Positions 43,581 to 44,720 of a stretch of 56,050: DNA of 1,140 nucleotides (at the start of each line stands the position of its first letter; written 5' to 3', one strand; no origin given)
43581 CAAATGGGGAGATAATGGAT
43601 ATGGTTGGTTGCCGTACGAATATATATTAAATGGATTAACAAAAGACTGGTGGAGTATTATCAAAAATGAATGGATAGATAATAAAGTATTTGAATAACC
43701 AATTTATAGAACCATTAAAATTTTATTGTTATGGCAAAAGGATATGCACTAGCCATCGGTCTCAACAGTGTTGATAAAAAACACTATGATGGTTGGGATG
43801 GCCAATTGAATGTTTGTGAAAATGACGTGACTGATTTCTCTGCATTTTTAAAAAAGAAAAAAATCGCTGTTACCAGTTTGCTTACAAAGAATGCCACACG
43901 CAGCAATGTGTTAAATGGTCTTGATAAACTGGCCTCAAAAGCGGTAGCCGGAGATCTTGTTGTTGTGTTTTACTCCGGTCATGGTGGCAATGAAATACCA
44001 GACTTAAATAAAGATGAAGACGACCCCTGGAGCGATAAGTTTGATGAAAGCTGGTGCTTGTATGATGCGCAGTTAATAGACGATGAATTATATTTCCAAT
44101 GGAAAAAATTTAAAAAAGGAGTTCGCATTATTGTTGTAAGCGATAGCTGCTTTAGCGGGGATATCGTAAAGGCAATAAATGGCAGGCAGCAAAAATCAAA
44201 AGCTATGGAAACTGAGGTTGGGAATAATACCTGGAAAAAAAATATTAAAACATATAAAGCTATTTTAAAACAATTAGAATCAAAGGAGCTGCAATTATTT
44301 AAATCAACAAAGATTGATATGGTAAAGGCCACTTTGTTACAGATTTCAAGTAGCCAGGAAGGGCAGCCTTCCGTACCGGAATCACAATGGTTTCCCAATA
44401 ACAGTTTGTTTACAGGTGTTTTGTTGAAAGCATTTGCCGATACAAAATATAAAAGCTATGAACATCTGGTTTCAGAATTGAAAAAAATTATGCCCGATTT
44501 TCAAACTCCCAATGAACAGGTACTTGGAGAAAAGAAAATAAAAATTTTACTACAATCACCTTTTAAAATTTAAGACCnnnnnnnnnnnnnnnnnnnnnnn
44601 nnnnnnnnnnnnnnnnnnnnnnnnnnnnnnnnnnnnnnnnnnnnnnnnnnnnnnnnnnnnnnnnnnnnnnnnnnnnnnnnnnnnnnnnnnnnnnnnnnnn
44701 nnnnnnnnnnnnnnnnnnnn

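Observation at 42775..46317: Operon of three mechanistically unrelated cytoplasmic proteases (papain-like C1, caspase-like C14, subtilisin-like S8): candidate proteolytic-cascade or cell-death/defence module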

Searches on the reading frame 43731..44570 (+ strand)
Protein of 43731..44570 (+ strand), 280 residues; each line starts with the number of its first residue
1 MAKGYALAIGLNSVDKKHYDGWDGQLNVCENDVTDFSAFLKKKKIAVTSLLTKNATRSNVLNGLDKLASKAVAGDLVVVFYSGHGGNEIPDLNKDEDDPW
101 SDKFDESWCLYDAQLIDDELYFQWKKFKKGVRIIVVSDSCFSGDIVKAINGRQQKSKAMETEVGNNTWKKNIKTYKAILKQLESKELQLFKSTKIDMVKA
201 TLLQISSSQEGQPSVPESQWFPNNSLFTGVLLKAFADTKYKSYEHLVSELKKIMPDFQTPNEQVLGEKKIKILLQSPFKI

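Call 3: search_protein_families(library=pfam, proteins=[window:43731-44570:+], max_evalue=0.01)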
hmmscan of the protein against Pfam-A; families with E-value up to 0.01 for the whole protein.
window:43731-44570:+ (280 aa): 1 family
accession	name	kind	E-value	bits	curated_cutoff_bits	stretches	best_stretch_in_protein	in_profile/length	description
PF00656.27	Peptidase_C14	-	5.7e-18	65.9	21.4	1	16-262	9-218/233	Caspase domain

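Call 4: search_protein_families(library=padloc, proteins=[window:43731-44570:+], max_evalue=0.1)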
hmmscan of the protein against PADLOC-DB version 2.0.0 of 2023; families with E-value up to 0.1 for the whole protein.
window:43731-44570:+ (280 aa): 1 family
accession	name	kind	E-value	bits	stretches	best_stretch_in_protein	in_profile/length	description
PDLC02987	caspase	-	3.7e-12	44.2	1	4-175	3-130/453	-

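Call 5: search_protein_families(library=ncbifam, proteins=[window:43731-44570:+], max_evalue=0.01)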
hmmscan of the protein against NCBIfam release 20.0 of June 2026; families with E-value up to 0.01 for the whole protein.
window:43731-44570:+ (280 aa): 1 family
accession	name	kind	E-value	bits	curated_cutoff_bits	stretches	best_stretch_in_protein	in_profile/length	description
NF047832.1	caspase_w_EACC1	subfamily_domain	7.4e-09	35.4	140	1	25-85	18-81/211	caspase, EACC1-associated type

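Call 35: search_solved_structures(query=window:43731-44570:+, max_evalue=0.001, show_alignments=1)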
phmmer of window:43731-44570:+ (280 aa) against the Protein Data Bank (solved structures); distinct sequences matched with E-value up to 0.001: 6.
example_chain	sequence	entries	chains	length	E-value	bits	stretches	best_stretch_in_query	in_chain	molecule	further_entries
3bij_A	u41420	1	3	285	2.2e-52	181.5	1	1-279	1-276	Uncharacterized protein GSU0716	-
4f6o_A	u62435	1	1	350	1.3e-09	41.3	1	49-147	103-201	Metacaspase-1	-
6w8s_A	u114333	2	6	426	1.4e-09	41.1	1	19-158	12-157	Metacaspase-4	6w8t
4f6p_A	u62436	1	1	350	2.3e-08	37.1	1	49-147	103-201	Metacaspase-1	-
6w8r_A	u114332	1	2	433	2.7e-08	36.9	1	19-158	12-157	Metacaspase-4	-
7qp0_A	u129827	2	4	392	1e-06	31.8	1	6-147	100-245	Metacaspase-1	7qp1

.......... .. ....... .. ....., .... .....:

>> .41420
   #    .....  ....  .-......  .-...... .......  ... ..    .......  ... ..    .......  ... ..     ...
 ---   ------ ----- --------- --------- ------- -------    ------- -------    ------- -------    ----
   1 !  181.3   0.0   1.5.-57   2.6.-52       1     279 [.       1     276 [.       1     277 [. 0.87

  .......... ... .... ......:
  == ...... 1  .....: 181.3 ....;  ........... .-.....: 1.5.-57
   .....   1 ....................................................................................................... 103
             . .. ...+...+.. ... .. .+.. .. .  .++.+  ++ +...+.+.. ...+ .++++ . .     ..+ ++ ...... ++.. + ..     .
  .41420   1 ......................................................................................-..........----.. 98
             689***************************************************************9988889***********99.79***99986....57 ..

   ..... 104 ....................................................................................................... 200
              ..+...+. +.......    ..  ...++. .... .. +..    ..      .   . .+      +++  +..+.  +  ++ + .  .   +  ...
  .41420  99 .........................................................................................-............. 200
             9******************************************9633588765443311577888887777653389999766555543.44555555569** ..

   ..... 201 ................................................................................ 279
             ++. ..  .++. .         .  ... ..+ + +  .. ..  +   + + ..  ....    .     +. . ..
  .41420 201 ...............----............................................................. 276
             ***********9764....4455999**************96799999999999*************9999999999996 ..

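Call 54: find_homologous_proteins(query=window:43731-44570:+, max_evalue=0.00001)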
Query window:43731-44570:+ (280 aa): 1380 proteins with E <= 0.00001 among 2403 candidates; the best 120 are listed.
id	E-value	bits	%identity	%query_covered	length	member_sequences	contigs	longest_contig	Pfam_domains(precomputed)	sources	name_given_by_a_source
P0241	1.0e-176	604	96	100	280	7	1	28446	PF00656.28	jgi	jgi:hypothetical protein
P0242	2.3e-155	534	85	100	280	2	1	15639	PF00656.28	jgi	jgi:metacaspase-1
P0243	6.0e-111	388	62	100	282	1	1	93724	PF00656.28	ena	-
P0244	3.1e-109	383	63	100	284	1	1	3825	PF00656.28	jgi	jgi:metacaspase-1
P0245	4.3e-108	379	62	100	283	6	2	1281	PF00656.28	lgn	-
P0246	1.2e-107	378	63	100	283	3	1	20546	PF00656.28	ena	-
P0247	1.3e-107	377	62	100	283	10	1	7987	PF00656.28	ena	-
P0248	1.4e-107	377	63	100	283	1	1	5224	PF00656.28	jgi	jgi:hypothetical protein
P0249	1.6e-107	377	63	100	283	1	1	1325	PF00656.28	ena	-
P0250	5.7e-107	375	62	100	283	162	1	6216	PF00656.28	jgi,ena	-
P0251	5.7e-107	375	62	100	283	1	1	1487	PF00656.28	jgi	jgi:hypothetical protein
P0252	1.1e-106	374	61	100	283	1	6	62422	PF00656.28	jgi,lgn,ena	jgi:hypothetical protein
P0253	1.2e-106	374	61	100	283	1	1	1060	PF00656.28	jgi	jgi:hypothetical protein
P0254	3.9e-106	373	61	100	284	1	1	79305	PF00656.28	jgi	jgi:hypothetical protein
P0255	6.3e-106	372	61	100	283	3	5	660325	PF00656.28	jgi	jgi:metacaspase-1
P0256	6.4e-106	372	61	100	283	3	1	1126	PF00656.28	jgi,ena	-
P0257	1.1e-105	371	60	100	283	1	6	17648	PF00656.28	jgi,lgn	jgi:hypothetical protein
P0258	1.4e-105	371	61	100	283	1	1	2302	PF00656.28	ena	-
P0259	2.3e-105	370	61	100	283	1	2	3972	PF00656.28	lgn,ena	-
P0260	3.6e-105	369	61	100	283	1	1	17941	PF00656.28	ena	-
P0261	5.9e-105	369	62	100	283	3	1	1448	PF00656.28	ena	-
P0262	6.7e-105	369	61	100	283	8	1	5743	PF00656.28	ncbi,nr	ncbi:MAG TPA: caspase family protein [Chitinophagaceae bacterium]|nr:caspase family protein [Chitino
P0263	2.2e-104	367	61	100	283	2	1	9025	PF00656.28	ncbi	-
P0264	2.5e-104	367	60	100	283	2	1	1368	PF00656.28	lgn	-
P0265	2.8e-104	366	61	100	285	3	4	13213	PF00656.28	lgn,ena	-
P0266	2.1e-103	364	59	100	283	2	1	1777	PF00656.28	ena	-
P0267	1.3e-101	358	59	100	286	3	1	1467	PF00656.28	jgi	jgi:metacaspase-1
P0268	1.7e-94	334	57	99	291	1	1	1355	PF00656.28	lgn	-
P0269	4.2e-93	330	54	99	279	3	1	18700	PF00656.28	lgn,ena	-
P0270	1.8e-89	318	56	99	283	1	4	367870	PF00656.28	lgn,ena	-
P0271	5.7e-87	310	55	100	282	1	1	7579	PF00656.28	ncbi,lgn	ncbi:MAG: caspase family protein [Chitinophagales bacterium]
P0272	2.6e-85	304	54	99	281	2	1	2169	PF00656.28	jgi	jgi:hypothetical protein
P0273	1.1e-79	286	51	100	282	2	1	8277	PF00656.28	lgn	-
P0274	3.1e-78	281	49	100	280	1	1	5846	PF00656.28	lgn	-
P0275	2.2e-77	278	50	100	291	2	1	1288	PF00656.28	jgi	jgi:hypothetical protein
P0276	1.1e-76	276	51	100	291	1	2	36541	PF00656.28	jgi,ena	-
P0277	1.2e-76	276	50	100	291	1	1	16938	PF00656.28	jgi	jgi:hypothetical protein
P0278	1.5e-76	276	50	100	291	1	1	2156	PF00656.28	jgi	jgi:hypothetical protein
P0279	5.4e-76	274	50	100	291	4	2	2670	PF00656.28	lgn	-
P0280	4.4e-75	271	49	100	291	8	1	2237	PF00656.28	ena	-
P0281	2.4e-73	265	48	100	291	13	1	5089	PF00656.28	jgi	-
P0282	5.9e-73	264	48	100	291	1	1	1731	PF00656.28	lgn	-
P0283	1.1e-72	263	48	100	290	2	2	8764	PF00656.28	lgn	-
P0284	1.2e-72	263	49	100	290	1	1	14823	PF00656.28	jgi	jgi:hypothetical protein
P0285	1.5e-72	262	48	100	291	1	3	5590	PF00656.28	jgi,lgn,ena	jgi:hypothetical protein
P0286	4.8e-70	254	47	100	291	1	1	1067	PF00656.28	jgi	jgi:anti-sigma28 factor (negative regulator of flagellin synthesis)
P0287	1.9e-68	249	69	56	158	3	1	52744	PF00656.28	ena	-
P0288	6.2e-62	228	44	99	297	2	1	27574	PF00656.28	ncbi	-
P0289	9.7e-59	217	48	85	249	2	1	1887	PF00656.28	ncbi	-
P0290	7.0e-55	205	44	100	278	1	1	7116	PF00656.28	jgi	jgi:metacaspase-1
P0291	3.2e-53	199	43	100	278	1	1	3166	PF00656.28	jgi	-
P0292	4.3e-53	199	43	100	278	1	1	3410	PF00656.28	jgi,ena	-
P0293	5.4e-53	198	43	100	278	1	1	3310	PF00656.28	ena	-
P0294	8.7e-53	198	42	100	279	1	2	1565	PF00656.28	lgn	-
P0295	1.1e-52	197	42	100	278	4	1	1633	PF00656.28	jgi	-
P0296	1.8e-52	197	42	100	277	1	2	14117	PF00656.28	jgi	jgi:metacaspase-1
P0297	4.2e-52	195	43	100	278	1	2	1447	PF00656.28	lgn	-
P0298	6.1e-52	195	43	100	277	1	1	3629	PF00656.28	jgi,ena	-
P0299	7.3e-52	195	43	100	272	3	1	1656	PF00656.28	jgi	jgi:hypothetical protein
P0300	7.3e-52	195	42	100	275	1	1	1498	PF00656.28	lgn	-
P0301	1.8e-51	193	41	100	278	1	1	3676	PF00656.28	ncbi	-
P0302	3.3e-51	192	43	100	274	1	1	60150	PF00656.28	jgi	jgi:hypothetical protein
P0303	7.0e-51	191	43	100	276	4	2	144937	PF00656.28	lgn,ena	-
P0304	1.2e-50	191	42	100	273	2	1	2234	PF00656.28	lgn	-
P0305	1.5e-50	190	41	100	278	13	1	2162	PF00656.28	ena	-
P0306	1.8e-50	190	42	100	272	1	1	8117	PF00656.28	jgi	jgi:metacaspase-1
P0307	3.9e-50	189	42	100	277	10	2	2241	PF00656.28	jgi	jgi:hypothetical protein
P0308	4.0e-50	189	41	100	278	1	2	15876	PF00656.28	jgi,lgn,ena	-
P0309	4.2e-50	189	41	100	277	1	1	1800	PF00656.28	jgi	jgi:hypothetical protein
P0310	4.7e-50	189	42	100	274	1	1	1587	PF00656.28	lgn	-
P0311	6.3e-50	188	42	100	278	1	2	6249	PF00656.28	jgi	jgi:metacaspase-1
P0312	6.9e-50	188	41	100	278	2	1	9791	PF00656.28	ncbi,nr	ncbi:MAG: caspase family protein [Nitrospirae bacterium]|nr:caspase family protein [Nitrospirota bac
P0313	8.5e-50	188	42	100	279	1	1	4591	PF00656.28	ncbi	-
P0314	8.6e-50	188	42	100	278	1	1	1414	PF00656.28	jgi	jgi:hypothetical protein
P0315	9.1e-50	188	42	100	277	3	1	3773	PF00656.28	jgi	jgi:hypothetical protein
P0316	1.6e-49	187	41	100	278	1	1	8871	PF00656.28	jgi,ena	-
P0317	1.7e-49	187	41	100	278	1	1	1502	PF00656.28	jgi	jgi:metacaspase-1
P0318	1.8e-49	187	41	100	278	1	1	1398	PF00656.28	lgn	-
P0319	1.8e-49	187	39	100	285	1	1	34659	PF00656.28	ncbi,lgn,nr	ncbi:MAG: caspase family protein [Bacteroidota bacterium]|nr:caspase family protein [Bacteroidota ba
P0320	2.0e-49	187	42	100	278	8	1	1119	PF00656.28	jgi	jgi:hypothetical protein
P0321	2.0e-49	187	39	100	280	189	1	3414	PF00656.28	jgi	jgi:hypothetical protein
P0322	2.3e-49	186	41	99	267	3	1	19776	PF00656.28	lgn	-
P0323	2.6e-49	186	41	100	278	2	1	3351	PF00656.28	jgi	jgi:hypothetical protein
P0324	3.3e-49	186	40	100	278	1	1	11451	PF00656.28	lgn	-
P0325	3.3e-49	186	41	100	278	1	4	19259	PF00656.28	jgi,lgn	jgi:hypothetical protein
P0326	4.0e-49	186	40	100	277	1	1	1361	PF00656.28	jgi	jgi:hypothetical protein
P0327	6.1e-49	185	42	100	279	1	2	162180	PF00656.28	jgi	jgi:hypothetical protein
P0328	6.2e-49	185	42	100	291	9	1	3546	PF00656.28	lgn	-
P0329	6.4e-49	185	42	100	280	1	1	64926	PF00656.28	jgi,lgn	jgi:hypothetical protein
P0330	6.7e-49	185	42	100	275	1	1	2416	PF00656.28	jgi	jgi:hypothetical protein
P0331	7.4e-49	185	42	100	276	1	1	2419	PF00656.28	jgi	jgi:metacaspase-1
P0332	8.4e-49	185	41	100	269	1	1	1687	PF00656.28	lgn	-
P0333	8.4e-49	185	42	100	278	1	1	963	PF00656.28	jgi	jgi:metacaspase-1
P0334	1.2e-48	184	40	100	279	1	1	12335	PF00656.28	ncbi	-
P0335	1.8e-48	183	39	100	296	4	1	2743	PF00656.28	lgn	-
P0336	2.5e-48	183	42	100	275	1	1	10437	PF00656.28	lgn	-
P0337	2.6e-48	183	41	100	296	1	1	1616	PF00656.28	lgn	-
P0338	2.6e-48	183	43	100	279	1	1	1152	PF00656.28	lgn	-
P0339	2.6e-48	183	41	100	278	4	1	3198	PF00656.28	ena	-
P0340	2.7e-48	183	42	100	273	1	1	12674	PF00656.28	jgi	jgi:hypothetical protein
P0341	2.7e-48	183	38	100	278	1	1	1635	PF00656.28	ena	-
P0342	2.8e-48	183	41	100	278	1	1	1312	PF00656.28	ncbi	-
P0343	3.0e-48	183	40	100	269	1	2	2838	PF00656.28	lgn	-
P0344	3.1e-48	183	41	100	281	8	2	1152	PF00656.28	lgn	-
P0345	3.1e-48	183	42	100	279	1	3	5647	PF00656.28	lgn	-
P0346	3.3e-48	183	40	100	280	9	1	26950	PF00656.28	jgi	-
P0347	3.8e-48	182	41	100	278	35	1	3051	PF00656.28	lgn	-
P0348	3.9e-48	182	41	100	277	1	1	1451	PF00656.28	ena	-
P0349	3.9e-48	182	40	100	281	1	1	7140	PF00656.28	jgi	jgi:metacaspase-1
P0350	4.1e-48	182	41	100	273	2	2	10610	PF00656.28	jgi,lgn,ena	jgi:hypothetical protein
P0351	4.2e-48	182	41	100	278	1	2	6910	PF00656.28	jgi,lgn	jgi:hypothetical protein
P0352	4.3e-48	182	39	100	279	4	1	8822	PF00656.28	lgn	-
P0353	4.3e-48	182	41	100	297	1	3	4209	PF00656.28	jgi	jgi:metacaspase-1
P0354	4.4e-48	182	42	100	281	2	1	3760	PF00656.28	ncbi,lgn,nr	ncbi:MAG: metacaspase [Bradyrhizobium sp.]|nr:metacaspase [Bradyrhizobium sp.]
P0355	6.7e-48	182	36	100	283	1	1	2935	PF00656.28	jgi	-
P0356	6.8e-48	182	40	100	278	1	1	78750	PF00656.28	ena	-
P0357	7.4e-48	181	41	100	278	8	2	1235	PF00656.28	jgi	jgi:metacaspase-1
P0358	9.0e-48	181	40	100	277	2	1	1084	PF00656.28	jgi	jgi:hypothetical protein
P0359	9.3e-48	181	40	98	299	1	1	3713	PF00656.28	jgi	jgi:hypothetical protein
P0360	1.2e-47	181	40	100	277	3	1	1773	PF00656.28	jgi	jgi:hypothetical protein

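Call 55: find_encoding_contigs(protein=P0327, flank=6000, max_places=1)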
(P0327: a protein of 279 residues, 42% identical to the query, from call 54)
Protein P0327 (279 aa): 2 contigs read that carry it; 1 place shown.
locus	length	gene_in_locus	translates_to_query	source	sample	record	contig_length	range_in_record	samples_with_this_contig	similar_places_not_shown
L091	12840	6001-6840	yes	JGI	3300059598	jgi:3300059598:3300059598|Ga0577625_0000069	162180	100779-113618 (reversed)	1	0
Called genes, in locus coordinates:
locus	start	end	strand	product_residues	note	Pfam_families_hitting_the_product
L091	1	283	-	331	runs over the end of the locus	PF10518:TAT_signal (weak), PF03480:DctP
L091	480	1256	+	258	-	PF00392:GntR, PF07729:FCD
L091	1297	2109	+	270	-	PF01073:3Beta_HSD, PF01370:Epimerase, PF07993:NAD_binding_4 (faint), PF13460:NAD_binding_10, PF16363:GDP_Man_Dehyd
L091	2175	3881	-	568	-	PF01019:G_glu_transpept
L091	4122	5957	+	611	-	PF00656:Peptidase_C14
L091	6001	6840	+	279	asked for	PF00656:Peptidase_C14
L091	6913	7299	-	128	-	PF13560:HTH_31, PF12844:HTH_19 (weak), PF01381:HTH_3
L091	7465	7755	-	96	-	-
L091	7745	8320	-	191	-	PF00857:Isochorismatase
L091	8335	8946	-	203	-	PF00583:Acetyltransf_1 (weak)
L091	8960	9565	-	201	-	-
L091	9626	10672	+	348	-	PF00126:HTH_1, PF18024:HTH_50 (weak), PF03466:LysR_substrate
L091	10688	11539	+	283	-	PF01520:Amidase_3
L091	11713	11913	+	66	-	-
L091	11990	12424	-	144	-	PF00583:Acetyltransf_1, PF13673:Acetyltransf_10, PF13508:Acetyltransf_7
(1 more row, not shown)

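Call 56: find_encoding_contigs(protein=P0303, flank=6000, max_places=1)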
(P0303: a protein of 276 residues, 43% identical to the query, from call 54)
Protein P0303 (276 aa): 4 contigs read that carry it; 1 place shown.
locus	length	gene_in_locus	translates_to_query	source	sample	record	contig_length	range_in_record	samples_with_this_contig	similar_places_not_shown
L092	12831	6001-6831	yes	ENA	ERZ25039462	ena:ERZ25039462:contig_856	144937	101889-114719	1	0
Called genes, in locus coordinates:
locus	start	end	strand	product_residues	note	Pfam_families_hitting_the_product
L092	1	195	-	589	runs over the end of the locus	PF02366:PMT, PF13231:PMT_2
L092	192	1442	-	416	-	PF01103:Omp85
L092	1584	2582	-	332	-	PF04055:Radical_SAM, PF11946:DUF3463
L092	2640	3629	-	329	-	PF01073:3Beta_HSD, PF01370:Epimerase, PF02719:Polysacc_synt_2 (weak), PF04321:RmlD_sub_bind (weak), PF05368:NmrA, PF07993:NAD_binding_4, PF13460:NAD_binding_10, PF16363:GDP_Man_Dehyd, +1 more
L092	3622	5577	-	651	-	PF00432:Prenyltrans (faint), PF07678:TED_complement (faint), PF13249:SQHop_cyclase_N, PF13243:SQHop_cyclase_C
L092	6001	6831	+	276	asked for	PF00656:Peptidase_C14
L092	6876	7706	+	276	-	PF00656:Peptidase_C14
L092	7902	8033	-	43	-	-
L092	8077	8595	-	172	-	-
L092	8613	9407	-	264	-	PF08239:SH3_3 (weak), PF01832:Glucosaminidase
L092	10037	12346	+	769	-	PF13491:FtsK_4TM, PF17854:FtsK_alpha, PF01580:FtsK_SpoIIIE, PF04157:EAP30 (weak), PF09397:FtsK_gamma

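Call 57: find_encoding_contigs(protein=P0276, flank=6000, max_places=1)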
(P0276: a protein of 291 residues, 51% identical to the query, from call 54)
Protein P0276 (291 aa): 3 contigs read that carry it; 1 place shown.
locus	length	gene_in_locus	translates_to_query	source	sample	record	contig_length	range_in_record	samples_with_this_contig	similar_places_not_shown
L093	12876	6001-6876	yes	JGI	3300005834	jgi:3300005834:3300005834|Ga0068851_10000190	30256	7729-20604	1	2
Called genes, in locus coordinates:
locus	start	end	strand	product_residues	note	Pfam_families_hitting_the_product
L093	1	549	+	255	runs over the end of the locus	PF06283:ThuA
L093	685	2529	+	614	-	PF00270:DEAD, PF04851:ResIII, PF00271:Helicase_C, PF28538:Helicase_helical, PF03880:DbpA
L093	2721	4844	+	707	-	-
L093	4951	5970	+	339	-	PF00112:Peptidase_C1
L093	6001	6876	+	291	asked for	PF00656:Peptidase_C14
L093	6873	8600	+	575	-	PF00082:Peptidase_S8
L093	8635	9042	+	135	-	-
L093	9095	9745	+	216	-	-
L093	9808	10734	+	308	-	PF00326:Peptidase_S9 (weak)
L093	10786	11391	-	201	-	-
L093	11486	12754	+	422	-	PF03190:Thioredox_DsbH (weak), PF13098:Thioredoxin_2, PF13899:Thioredoxin_7 (weak)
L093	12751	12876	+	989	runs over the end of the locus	PF08450:SGL (faint), PF07494:Reg_prop (faint), PF07495:Y_Y_Y, PF07730:HisKA_3, PF02518:HATPase_c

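Call 87: find_encoding_contigs(protein=P0241, flank=8000, max_places=1)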
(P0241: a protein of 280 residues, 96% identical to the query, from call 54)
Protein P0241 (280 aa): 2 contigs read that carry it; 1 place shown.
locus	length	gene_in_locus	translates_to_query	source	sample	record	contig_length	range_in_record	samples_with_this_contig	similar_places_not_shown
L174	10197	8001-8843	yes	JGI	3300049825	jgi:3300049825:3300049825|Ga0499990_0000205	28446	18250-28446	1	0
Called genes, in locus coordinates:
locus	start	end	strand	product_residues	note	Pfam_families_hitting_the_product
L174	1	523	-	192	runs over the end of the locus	PF01641:SelR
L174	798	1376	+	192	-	PF00406:ADK, PF13238:AAA_18, PF13207:AAA_17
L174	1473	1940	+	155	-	-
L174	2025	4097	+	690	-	PF00171:Aldedh, PF01575:MaoC_dehydratas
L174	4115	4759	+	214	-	PF18762:Kinase-PolyVal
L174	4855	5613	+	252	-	PF00378:ECH_1, PF16113:ECH_2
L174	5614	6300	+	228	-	PF13852:DUF4197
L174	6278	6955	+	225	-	PF00730:HhH-GPD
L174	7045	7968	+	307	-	PF00112:Peptidase_C1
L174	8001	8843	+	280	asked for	PF00656:Peptidase_C14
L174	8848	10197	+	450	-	?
